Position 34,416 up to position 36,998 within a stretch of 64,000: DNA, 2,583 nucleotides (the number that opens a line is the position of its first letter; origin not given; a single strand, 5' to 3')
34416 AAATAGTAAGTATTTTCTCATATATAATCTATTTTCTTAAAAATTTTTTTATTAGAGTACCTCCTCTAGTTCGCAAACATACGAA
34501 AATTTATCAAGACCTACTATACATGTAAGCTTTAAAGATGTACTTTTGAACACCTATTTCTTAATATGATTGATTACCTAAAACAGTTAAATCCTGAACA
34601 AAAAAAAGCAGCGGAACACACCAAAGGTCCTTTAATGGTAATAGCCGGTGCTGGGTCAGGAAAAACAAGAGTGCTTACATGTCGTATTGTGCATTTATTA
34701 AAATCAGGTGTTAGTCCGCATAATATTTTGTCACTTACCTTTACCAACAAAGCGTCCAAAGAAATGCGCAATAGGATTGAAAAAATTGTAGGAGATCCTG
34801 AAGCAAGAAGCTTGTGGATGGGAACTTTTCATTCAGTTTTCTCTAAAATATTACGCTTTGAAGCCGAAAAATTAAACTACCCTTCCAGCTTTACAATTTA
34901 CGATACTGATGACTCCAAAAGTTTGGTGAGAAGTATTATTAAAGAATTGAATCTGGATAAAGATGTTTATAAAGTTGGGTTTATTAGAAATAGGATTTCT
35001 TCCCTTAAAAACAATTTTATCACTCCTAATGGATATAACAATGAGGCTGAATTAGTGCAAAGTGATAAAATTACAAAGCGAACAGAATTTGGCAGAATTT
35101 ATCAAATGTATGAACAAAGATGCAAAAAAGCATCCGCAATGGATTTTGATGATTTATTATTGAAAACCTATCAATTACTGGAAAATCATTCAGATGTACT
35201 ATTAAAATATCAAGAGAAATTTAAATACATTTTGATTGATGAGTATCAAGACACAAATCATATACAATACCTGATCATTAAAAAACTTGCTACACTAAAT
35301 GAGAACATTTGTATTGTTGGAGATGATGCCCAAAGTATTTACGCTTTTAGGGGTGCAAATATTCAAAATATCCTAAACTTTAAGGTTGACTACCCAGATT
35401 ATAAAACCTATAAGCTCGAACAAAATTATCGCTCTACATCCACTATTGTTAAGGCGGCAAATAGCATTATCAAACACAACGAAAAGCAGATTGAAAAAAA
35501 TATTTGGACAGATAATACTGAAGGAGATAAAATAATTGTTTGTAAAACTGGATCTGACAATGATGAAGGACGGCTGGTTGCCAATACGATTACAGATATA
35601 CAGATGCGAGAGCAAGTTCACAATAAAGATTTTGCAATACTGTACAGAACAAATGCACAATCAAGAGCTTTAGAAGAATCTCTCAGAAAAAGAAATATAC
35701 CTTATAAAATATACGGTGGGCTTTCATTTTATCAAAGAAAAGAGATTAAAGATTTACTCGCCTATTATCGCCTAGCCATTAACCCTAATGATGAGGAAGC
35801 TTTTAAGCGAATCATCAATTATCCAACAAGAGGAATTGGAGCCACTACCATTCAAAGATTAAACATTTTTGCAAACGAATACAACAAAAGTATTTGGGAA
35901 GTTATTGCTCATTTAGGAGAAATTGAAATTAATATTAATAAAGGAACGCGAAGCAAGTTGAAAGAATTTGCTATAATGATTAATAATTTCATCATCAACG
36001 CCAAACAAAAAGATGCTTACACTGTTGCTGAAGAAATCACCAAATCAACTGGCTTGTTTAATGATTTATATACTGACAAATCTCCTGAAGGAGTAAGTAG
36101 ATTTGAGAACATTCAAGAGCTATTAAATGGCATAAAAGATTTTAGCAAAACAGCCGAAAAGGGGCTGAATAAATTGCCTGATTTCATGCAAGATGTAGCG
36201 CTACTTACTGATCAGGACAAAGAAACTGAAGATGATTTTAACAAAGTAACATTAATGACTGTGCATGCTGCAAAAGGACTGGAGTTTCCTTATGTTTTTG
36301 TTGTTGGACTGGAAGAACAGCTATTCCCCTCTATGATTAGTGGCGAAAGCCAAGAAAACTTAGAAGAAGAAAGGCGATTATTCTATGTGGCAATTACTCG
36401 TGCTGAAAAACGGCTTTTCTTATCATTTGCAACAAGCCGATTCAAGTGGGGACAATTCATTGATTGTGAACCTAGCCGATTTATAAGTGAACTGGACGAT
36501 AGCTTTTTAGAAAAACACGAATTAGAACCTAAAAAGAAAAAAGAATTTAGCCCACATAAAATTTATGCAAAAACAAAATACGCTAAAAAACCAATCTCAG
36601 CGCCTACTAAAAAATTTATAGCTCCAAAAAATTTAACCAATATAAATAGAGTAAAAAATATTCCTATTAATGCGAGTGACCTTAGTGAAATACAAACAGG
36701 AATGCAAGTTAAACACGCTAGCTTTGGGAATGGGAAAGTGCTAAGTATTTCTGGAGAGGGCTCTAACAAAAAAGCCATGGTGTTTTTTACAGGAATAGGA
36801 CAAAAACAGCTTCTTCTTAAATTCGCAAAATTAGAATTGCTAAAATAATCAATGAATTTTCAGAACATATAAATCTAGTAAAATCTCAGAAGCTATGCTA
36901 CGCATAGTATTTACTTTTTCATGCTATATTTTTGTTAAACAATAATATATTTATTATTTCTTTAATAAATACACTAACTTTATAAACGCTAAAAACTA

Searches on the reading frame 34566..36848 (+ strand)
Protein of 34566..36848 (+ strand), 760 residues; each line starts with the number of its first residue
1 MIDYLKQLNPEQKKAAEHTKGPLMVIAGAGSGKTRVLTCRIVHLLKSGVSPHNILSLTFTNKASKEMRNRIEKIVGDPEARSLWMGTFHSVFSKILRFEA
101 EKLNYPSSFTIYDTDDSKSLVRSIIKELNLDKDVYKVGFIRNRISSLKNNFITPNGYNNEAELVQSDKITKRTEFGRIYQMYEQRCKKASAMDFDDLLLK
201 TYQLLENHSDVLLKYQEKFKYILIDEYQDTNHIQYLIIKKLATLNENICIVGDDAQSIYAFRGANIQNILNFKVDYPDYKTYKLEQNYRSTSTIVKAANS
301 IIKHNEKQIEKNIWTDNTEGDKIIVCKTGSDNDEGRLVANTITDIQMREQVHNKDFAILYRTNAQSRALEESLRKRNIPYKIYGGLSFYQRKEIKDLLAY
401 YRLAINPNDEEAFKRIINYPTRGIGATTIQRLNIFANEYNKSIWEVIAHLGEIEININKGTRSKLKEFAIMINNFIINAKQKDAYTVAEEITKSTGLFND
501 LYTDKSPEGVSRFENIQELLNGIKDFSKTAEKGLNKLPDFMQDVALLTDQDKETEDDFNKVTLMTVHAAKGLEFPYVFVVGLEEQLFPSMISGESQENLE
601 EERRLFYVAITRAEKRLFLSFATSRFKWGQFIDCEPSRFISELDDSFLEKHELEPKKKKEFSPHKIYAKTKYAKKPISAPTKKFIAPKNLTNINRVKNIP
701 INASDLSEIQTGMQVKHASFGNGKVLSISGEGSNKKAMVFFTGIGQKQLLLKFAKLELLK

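Call 53: search_protein_families(library=pfam, proteins=[window:34566-36848:+], max_evalue=0.00001)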
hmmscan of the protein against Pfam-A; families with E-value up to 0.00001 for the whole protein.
window:34566-36848:+ (760 aa): 7 families
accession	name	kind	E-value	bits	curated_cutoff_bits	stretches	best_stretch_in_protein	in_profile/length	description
PF00580.27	UvrD-helicase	-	1.1e-89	301.1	23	1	8-277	1-271/271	UvrD/REP helicase N-terminal domain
PF13361.12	UvrD_C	-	2.2e-83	281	25.6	1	282-622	1-348/350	UvrD-like helicase C-terminal domain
PF13245.12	AAA_19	-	3.8e-21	76.1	25.1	1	13-262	2-134/134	AAA domain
PF13538.12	UvrD_C_2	-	1e-11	45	27.4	1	561-619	2-51/52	UvrD-like helicase C-terminal domain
PF01443.25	Viral_helicase1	-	7.9e-09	36.1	21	0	557-618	173-225/228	Viral superfamily 1 RNA helicase core domain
PF21196.3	PcrA_UvrD_tudor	-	2.3e-08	34.2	23.9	1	712-754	2-44/48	PcrA/UvrD tudor domain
PF13604.12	AAA_30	-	1e-07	32.3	27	0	7-71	1-66/191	AAA domain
